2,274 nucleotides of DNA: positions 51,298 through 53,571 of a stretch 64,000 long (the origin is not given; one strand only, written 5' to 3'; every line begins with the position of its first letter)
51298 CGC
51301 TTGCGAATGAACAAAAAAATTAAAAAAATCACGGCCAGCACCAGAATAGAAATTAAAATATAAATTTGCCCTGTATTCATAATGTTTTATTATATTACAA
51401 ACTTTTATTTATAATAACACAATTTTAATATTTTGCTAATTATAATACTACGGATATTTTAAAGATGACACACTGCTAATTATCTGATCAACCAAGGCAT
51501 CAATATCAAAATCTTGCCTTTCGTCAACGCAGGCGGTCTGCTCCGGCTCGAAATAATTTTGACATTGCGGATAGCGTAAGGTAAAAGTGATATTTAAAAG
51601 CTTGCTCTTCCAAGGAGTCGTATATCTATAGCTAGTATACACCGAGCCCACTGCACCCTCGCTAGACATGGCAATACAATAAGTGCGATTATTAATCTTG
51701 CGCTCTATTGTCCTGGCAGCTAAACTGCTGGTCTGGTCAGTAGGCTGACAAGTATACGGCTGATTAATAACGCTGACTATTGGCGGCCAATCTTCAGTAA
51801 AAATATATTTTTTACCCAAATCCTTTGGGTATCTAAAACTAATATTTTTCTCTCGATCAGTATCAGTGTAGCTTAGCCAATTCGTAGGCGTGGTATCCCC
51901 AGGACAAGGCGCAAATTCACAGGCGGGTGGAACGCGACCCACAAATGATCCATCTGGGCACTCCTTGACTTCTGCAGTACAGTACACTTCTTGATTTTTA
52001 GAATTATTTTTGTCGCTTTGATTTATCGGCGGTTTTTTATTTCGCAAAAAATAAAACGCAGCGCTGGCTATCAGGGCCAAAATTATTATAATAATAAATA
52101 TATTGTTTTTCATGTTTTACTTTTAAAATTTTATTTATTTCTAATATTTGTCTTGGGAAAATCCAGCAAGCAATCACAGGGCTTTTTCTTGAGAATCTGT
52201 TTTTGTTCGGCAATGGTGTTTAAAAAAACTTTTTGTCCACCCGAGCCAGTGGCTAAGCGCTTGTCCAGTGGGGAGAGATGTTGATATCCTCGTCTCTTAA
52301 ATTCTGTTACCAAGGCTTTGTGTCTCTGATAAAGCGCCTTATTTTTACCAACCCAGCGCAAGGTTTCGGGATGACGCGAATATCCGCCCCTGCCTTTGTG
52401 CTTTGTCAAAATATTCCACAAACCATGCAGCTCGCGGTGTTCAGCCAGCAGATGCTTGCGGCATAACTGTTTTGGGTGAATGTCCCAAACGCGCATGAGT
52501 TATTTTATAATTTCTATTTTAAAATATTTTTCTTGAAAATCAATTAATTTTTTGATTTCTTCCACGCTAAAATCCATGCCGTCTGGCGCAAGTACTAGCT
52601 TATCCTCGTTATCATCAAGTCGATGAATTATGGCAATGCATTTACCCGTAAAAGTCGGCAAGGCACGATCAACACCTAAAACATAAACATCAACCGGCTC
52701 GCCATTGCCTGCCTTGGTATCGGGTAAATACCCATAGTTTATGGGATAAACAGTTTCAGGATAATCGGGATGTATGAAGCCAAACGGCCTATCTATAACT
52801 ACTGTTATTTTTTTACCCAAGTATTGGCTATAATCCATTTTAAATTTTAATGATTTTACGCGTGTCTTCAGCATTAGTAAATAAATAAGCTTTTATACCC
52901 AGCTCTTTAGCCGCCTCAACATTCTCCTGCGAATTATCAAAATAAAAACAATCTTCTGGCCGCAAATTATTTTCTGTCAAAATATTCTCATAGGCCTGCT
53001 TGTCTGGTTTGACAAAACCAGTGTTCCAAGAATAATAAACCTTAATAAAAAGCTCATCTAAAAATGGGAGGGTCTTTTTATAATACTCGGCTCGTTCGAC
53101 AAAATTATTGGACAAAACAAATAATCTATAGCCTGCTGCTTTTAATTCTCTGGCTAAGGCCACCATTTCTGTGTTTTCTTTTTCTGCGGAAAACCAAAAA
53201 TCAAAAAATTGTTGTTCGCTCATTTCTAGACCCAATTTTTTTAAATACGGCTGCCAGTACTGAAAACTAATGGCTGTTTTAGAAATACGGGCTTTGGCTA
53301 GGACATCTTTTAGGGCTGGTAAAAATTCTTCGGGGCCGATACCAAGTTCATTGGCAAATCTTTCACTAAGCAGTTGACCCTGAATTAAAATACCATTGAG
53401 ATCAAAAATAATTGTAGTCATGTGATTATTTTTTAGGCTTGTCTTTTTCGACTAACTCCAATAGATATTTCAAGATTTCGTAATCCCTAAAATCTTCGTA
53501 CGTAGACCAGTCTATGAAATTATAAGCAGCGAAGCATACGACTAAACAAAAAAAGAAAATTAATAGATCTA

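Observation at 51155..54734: Perfect 146-bp direct repeat: duplicated murG 3' end bracketing a 3.3-kb six-gene segment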

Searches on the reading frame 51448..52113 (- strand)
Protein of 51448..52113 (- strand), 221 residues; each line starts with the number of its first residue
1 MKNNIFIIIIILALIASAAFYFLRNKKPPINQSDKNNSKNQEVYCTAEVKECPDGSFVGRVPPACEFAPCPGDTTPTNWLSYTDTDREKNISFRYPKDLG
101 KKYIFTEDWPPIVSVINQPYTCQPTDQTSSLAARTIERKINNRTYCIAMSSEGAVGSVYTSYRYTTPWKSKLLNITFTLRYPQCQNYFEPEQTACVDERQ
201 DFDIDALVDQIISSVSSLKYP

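Call 6: search_protein_families(library=pfam, proteins=[window:51448-52113:-], max_evalue=0.01)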
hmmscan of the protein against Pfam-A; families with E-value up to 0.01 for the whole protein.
window:51448-52113:- (221 aa): 0 families
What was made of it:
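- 51448..52113 (-): N-terminally anchored secreted protein (secr221), family unknown. Call 6 found no family.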

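Call 19: find_encoding_contigs(protein=window:51448-52113:-, flank=10000, max_places=10)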
Protein window:51448-52113:- (221 aa): 2 contigs read that carry it; 1 place shown.
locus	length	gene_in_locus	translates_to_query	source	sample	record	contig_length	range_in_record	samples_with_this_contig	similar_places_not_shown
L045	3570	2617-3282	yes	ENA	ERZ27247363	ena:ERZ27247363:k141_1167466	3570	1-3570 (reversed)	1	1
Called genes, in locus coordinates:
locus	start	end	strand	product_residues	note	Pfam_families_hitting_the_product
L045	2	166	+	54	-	?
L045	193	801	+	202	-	PF12917:YfbR-like, PF13023:HD_3, PF01966:HD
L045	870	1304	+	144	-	-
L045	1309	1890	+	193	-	PF00702:Hydrolase, PF13419:HAD_2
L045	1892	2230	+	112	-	PF00719:Pyrophosphatase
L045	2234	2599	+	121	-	PF03013:Pyr_excise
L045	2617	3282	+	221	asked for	-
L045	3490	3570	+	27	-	?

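Call 29: search_protein_families(library=phrogs, proteins=[window:51448-52113:-], max_evalue=0.001)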
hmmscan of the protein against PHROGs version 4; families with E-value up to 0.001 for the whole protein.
window:51448-52113:- (221 aa): 0 families

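Call 38: search_protein_families(library=ncbifam, proteins=[window:51448-52113:-], max_evalue=0.001)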
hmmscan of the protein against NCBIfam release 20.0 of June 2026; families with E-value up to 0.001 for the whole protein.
window:51448-52113:- (221 aa): 0 families

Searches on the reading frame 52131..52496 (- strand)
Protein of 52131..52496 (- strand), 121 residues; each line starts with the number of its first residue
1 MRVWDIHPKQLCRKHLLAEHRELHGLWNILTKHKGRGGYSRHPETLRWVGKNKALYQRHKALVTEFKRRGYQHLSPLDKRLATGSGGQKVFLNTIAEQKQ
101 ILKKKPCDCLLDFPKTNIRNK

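Call 6: search_protein_families(library=pfam, proteins=[window:52131-52496:-], max_evalue=0.01)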
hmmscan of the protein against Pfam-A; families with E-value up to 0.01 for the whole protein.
window:52131-52496:- (121 aa): 1 family
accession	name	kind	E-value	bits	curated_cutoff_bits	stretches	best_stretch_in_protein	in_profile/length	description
PF03013.19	Pyr_excise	-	4.5e-24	85.1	23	1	1-76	1-78/81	Pyrimidine dimer DNA glycosylase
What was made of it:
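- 52131..52496 (-): Pyrimidine-dimer DNA glycosylase (Pdg, endonuclease V type). Pfam PF03013 (call 6).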

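Call 29: search_protein_families(library=phrogs, proteins=[window:52131-52496:-], max_evalue=0.001)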
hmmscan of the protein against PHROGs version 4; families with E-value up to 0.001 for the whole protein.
window:52131-52496:- (121 aa): 1 family
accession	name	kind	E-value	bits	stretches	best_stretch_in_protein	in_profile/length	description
phrog_1183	-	DNA, RNA and nucleotide metabolism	9.1e-10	39.5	1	2-76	3-88/139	endonuclease V N-glycosylase UV repair enzyme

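Call 38: search_protein_families(library=ncbifam, proteins=[window:52131-52496:-], max_evalue=0.001)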
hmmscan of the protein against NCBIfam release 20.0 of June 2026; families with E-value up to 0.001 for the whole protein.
window:52131-52496:- (121 aa): 1 family
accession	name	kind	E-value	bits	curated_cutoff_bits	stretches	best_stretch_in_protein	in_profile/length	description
TIGR02328.1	TIGR02328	hypoth_equivalog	0.00042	20.8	121.15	1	1-120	1-115/120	TIGR02328 family protein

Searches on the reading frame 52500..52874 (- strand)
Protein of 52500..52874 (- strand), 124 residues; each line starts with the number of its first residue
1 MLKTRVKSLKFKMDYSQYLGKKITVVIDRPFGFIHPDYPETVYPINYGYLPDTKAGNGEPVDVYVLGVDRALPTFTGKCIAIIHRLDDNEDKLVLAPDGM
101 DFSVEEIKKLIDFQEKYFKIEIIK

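Call 6: search_protein_families(library=pfam, proteins=[window:52500-52874:-], max_evalue=0.01)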
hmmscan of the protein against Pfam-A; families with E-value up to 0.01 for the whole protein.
window:52500-52874:- (124 aa): 1 family
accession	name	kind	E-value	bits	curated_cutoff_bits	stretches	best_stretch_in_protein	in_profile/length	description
PF00719.24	Pyrophosphatase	-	2.6e-09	37.5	23.5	1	37-117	28-111/153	Inorganic pyrophosphatase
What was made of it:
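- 52500..52874 (-): Short inorganic-pyrophosphatase-like protein. Pfam PF00719 (call 6).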

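Call 29: search_protein_families(library=phrogs, proteins=[window:52500-52874:-], max_evalue=0.001)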
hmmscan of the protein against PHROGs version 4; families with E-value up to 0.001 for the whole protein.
window:52500-52874:- (124 aa): 0 families

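Call 38: search_protein_families(library=ncbifam, proteins=[window:52500-52874:-], max_evalue=0.001)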
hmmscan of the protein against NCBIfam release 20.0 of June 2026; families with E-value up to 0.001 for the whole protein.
window:52500-52874:- (124 aa): 2 families
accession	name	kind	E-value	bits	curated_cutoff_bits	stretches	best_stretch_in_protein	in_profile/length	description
NF002317.0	PRK01250.1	equivalog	1.9e-07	31.1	200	1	40-114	49-128/176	inorganic diphosphatase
NF002578.0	PRK02230.1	equivalog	3.1e-07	30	246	1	38-118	36-119/185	inorganic pyrophosphatase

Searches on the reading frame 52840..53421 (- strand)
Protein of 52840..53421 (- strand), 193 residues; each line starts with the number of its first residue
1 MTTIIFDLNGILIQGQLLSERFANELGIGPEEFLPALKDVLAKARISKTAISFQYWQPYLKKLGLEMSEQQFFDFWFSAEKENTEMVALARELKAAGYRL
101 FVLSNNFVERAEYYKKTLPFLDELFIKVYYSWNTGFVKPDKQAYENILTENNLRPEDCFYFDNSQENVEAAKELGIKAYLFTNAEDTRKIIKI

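Call 6: search_protein_families(library=pfam, proteins=[window:52840-53421:-], max_evalue=0.01)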
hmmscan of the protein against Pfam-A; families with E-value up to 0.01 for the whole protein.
window:52840-53421:- (193 aa): 4 families
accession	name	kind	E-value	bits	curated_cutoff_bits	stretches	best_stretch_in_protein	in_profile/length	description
PF00702.32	Hydrolase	-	1.3e-14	55.5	26.4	1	2-175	2-191/191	haloacid dehalogenase-like hydrolase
PF13419.12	HAD_2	-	3.1e-12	47.4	23.8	1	81-178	79-175/178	Haloacid dehalogenase-like hydrolase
PF13344.12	Hydrolase_6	-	0.0015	19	27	0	89-117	22-50/101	Haloacid dehalogenase-like hydrolase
PF12689.13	Acid_PPase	-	0.0061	16.9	27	0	141-182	110-151/169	Acid Phosphatase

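Call 29: search_protein_families(library=phrogs, proteins=[window:52840-53421:-], max_evalue=0.001)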
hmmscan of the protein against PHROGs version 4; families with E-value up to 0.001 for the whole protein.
window:52840-53421:- (193 aa): 2 families
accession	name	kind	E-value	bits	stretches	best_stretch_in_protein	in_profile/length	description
phrog_8468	-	other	4.7e-10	40.6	1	3-186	9-197/221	HAD-superfamily hydrolase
phrog_415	-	other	5.3e-08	33.8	1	65-188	49-171/218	polynucleotide kinase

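Call 38: search_protein_families(library=ncbifam, proteins=[window:52840-53421:-], max_evalue=0.001)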
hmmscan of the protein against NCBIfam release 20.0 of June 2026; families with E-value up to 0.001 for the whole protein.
window:52840-53421:- (193 aa): 13 families
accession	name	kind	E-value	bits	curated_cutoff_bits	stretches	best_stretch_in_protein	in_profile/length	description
TIGR02247.1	HAD-1A3-hyp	subfamily_domain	6e-19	68.6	125.4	1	32-184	45-198/211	epoxide hydrolase N-terminal domain-like phosphatase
NF006991.0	PRK09456.1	equivalog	5.5e-18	65.4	295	1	60-184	62-187/199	glucose-1-phosphatase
TIGR01993.1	Pyr-5-nucltdase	equivalog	7.5e-11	42.2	142.9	1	85-180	85-182/183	pyrimidine 5'-nucleotidase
TIGR01509.1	HAD-SF-IA-v3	subfamily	7.5e-10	39.2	29.4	1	49-180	28-153/154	HAD-IA family hydrolase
TIGR02253.1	CTE7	subfamily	1.1e-08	35.1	169.75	1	54-185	68-198/221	TIGR02253 family HAD-type hydrolase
TIGR02254.1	YjjG_YfnB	equivalog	7e-08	32.2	159.9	1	41-186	53-201/223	YjjG family noncanonical pyrimidine nucleotidase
TIGR02252.1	DREG-2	subfamily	9.2e-08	32.1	155.2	1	86-180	110-203/203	HAD hydrolase, REG-2-like, family IA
TIGR01428.1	HAD_type_II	equivalog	7.8e-07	29.3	125.4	1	90-178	100-187/197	haloacid dehalogenase type II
TIGR01549.1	HAD-SF-IA-v1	subfamily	1.4e-06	28.7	23.3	1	75-175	56-149/149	HAD-IA family hydrolase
TIGR01662.1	HAD-SF-IIIA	subfamily_domain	1.6e-06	28.2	44.6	1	84-182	28-139/141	HAD-IIIA family hydrolase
NF011564.0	PRK14988.1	equivalog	0.00012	21.9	189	1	16-182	33-193/225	GMP/IMP nucleotidase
TIGR01691.1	enolase-ppase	equivalog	0.00018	21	128.1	1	94-185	112-203/224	acireductone synthase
TIGR01668.1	YqeG_hyp_ppase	hypoth_equivalog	0.00039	20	89.1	0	91-158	53-111/170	YqeG family HAD IIIA-type phosphatase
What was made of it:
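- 52840..53421 (-): HAD-IA family phosphatase. Calls 6, 38.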
